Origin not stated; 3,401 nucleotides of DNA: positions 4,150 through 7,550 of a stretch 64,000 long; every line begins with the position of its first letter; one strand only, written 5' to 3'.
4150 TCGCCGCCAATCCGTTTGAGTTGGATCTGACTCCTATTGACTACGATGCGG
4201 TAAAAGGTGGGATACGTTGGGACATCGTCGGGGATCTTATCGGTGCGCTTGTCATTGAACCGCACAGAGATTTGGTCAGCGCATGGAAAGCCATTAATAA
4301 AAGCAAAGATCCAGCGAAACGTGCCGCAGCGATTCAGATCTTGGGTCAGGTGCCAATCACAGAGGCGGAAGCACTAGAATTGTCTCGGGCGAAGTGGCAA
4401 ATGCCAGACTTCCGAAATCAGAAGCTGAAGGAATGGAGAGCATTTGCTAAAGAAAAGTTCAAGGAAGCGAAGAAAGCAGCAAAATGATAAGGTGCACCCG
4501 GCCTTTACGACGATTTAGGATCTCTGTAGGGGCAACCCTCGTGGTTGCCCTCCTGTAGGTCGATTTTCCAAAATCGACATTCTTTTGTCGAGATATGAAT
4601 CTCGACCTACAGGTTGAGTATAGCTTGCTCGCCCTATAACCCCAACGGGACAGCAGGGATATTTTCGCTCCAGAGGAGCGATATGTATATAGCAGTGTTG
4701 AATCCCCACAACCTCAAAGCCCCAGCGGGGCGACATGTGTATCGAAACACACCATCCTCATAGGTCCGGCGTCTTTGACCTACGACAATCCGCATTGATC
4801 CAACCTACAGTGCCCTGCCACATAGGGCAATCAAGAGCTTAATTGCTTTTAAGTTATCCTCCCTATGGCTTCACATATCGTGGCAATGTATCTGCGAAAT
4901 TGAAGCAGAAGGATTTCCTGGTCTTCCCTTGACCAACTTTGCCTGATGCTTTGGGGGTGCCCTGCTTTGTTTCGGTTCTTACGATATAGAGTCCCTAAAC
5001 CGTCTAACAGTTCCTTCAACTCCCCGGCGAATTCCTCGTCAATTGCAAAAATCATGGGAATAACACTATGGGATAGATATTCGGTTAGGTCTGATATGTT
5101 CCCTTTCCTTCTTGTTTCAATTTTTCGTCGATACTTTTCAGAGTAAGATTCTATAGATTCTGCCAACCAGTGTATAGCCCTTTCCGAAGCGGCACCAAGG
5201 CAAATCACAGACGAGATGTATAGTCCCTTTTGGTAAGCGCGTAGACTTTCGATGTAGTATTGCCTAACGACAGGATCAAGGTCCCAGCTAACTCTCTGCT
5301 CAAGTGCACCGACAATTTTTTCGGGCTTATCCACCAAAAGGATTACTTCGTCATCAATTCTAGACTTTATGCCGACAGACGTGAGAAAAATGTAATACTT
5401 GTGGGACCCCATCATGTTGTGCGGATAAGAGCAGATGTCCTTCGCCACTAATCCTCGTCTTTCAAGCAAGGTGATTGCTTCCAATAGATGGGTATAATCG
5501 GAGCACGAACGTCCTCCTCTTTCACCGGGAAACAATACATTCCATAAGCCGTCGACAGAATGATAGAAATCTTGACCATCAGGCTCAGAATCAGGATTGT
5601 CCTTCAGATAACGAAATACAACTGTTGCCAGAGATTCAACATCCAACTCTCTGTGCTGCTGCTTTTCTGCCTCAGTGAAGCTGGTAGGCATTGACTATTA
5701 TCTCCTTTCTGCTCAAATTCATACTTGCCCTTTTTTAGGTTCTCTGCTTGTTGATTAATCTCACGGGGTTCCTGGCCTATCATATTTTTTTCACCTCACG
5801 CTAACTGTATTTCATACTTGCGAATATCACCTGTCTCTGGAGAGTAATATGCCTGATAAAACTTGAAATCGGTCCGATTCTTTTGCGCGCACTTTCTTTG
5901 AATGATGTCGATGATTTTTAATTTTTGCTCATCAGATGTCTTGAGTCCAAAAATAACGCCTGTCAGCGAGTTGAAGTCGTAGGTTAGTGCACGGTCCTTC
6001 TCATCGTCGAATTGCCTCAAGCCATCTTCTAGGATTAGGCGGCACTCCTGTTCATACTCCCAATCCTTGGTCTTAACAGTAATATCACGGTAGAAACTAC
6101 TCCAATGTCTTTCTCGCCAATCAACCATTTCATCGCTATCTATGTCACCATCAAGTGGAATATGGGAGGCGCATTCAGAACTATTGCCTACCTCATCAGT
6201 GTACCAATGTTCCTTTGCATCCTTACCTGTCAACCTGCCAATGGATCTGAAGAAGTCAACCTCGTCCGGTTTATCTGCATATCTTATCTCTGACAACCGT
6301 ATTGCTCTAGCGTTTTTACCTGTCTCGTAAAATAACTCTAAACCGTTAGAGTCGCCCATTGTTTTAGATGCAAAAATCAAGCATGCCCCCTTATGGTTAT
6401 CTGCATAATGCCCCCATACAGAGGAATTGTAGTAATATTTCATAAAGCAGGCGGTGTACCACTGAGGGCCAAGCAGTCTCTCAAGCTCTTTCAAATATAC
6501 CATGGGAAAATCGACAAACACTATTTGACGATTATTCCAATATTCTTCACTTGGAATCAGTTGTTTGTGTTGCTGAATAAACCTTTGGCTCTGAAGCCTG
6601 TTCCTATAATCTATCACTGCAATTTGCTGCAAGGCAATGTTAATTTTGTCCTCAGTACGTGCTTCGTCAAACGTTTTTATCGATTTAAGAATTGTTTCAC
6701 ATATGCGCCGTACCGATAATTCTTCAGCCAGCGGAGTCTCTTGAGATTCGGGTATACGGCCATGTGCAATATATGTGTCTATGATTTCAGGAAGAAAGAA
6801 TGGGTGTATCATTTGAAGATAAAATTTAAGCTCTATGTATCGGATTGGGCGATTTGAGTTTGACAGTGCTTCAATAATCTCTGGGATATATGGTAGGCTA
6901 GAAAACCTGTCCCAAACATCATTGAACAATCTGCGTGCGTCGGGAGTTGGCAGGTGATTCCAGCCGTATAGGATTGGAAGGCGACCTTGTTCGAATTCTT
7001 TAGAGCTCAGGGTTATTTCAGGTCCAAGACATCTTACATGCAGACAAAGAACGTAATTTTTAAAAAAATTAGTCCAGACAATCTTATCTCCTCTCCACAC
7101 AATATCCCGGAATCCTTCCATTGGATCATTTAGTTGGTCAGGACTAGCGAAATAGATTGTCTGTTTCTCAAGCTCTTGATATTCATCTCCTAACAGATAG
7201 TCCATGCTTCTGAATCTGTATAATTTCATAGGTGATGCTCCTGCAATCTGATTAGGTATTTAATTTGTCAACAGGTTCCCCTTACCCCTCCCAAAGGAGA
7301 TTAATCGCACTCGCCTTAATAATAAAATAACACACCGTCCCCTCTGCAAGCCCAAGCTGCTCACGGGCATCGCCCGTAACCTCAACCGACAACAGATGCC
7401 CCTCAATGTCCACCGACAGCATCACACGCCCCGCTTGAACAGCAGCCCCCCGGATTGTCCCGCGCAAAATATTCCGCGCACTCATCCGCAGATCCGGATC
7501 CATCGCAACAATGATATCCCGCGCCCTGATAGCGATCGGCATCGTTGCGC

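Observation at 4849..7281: AT-rich two-gene cassette (DUF2971 protein + HEPN-like protein) appended to modABC: candidate undescribed defence/toxin module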

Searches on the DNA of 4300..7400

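Call 94: search_rna_families(source=window, start=4300, end=7400, threshold=evalue, max_evalue=1)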
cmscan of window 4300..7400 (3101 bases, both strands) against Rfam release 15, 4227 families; matches with E-value up to 1: 0.
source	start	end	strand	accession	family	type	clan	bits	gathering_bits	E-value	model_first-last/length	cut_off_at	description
